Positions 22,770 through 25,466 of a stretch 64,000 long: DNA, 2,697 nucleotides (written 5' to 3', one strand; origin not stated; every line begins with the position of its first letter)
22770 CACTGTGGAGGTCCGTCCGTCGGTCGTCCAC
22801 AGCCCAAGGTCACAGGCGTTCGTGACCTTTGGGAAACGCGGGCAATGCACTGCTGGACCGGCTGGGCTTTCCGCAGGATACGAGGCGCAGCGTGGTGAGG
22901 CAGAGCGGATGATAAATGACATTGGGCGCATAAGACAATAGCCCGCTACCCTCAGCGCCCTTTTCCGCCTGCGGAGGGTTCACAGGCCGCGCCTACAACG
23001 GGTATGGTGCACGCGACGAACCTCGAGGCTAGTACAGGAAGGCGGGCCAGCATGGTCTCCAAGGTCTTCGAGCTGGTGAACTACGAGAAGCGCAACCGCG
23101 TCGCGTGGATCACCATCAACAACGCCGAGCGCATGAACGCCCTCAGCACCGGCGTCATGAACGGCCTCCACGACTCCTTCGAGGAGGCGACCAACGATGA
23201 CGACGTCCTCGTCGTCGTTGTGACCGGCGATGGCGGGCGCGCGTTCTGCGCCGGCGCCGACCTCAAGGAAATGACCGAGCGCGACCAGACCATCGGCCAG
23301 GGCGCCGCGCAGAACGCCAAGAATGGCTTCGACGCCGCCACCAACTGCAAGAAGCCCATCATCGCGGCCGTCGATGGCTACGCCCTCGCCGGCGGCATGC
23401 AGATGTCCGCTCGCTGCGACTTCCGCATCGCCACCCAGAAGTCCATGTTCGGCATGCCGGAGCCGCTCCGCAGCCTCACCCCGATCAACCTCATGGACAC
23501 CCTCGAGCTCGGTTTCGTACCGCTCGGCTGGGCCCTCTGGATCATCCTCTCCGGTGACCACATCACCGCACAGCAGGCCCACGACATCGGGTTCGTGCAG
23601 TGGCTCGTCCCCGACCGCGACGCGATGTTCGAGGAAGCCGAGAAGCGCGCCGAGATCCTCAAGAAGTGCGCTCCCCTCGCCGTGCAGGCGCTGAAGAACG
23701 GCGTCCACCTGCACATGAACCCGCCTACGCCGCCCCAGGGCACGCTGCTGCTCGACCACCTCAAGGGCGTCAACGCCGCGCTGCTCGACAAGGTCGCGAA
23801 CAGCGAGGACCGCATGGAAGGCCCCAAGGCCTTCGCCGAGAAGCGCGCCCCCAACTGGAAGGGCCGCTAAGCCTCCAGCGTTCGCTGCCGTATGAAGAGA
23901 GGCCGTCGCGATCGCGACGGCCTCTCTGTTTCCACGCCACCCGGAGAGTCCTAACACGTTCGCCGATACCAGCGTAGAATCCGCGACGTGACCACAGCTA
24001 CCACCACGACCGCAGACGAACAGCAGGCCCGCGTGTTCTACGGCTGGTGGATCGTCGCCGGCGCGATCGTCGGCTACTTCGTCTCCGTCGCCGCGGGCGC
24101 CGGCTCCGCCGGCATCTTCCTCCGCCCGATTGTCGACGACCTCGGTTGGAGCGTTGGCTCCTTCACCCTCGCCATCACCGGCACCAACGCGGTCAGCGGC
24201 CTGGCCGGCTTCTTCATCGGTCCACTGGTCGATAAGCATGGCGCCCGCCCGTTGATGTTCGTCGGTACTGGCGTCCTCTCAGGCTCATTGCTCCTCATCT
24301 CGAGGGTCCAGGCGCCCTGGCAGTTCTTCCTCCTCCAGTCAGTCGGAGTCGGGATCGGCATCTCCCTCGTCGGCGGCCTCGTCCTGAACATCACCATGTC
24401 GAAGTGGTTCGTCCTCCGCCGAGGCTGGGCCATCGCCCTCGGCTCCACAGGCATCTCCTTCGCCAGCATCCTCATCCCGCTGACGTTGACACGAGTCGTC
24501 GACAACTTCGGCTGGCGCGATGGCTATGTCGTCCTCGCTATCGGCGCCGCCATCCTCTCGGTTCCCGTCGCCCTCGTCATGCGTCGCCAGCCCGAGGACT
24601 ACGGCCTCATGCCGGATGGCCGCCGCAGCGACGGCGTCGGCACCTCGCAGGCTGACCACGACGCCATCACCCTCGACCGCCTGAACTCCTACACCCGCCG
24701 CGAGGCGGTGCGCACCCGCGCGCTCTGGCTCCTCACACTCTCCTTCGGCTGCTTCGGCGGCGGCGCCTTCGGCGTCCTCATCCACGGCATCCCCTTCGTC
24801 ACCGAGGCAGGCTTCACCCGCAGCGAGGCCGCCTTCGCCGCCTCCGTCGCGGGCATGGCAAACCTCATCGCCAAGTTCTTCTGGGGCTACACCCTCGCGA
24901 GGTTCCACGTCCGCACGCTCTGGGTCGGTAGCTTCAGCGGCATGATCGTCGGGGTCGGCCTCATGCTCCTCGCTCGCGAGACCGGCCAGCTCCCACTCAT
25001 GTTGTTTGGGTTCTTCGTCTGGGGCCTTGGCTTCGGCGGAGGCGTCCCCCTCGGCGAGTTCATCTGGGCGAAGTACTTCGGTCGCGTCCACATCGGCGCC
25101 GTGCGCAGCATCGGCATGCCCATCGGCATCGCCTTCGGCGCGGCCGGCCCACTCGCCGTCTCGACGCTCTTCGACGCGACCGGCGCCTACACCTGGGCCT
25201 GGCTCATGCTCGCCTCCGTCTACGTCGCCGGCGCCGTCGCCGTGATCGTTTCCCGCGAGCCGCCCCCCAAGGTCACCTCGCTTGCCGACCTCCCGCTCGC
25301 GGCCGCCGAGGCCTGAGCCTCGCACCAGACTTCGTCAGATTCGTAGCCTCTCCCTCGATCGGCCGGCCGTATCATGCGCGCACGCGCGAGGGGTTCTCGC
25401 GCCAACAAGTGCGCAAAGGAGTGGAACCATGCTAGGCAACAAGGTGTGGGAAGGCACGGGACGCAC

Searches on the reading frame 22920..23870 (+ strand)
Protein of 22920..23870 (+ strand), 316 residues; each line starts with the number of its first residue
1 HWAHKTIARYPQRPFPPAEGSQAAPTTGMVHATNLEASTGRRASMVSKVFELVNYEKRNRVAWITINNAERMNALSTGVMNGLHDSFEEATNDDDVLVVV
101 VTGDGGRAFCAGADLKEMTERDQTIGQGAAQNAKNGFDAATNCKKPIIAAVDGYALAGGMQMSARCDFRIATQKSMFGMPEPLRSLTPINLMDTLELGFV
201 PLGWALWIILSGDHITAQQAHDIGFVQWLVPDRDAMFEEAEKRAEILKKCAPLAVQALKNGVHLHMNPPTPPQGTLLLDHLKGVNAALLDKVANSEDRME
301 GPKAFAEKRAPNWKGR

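Call 65: search_protein_families(library=pfam, proteins=[window:22920-23870:+], max_evalue=0.00001)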
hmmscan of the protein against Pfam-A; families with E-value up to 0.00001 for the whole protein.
window:22920-23870:+ (316 aa): 2 families
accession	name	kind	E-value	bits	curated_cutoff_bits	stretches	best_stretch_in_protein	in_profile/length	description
PF00378.25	ECH_1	-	2.7e-50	171.5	27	1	57-315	2-250/251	Enoyl-CoA hydratase/isomerase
PF16113.10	ECH_2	-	1.2e-30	107.6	27.2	1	62-265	2-205/335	Enoyl-CoA hydratase/isomerase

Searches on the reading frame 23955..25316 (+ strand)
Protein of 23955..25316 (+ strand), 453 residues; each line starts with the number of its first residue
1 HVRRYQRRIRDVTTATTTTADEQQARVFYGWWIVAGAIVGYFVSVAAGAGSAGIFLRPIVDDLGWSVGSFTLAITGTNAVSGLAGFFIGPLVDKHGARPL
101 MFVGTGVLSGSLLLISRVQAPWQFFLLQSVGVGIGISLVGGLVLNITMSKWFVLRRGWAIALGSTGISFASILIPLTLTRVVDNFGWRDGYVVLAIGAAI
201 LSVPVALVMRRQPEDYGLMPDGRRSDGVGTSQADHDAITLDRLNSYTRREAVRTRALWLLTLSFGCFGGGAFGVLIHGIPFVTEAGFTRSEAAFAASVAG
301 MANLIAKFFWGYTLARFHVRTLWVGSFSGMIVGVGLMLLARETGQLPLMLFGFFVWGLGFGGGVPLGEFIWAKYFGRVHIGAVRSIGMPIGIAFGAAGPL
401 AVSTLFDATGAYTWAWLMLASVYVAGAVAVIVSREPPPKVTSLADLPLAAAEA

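Call 65: search_protein_families(library=pfam, proteins=[window:23955-25316:+], max_evalue=0.00001)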
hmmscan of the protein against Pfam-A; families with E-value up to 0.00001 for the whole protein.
window:23955-25316:+ (453 aa): 1 family
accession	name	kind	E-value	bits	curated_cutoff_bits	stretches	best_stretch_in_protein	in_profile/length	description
PF07690.21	MFS_1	-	2.8e-37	128.9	33.4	2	39-375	3-323/347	Major Facilitator Superfamily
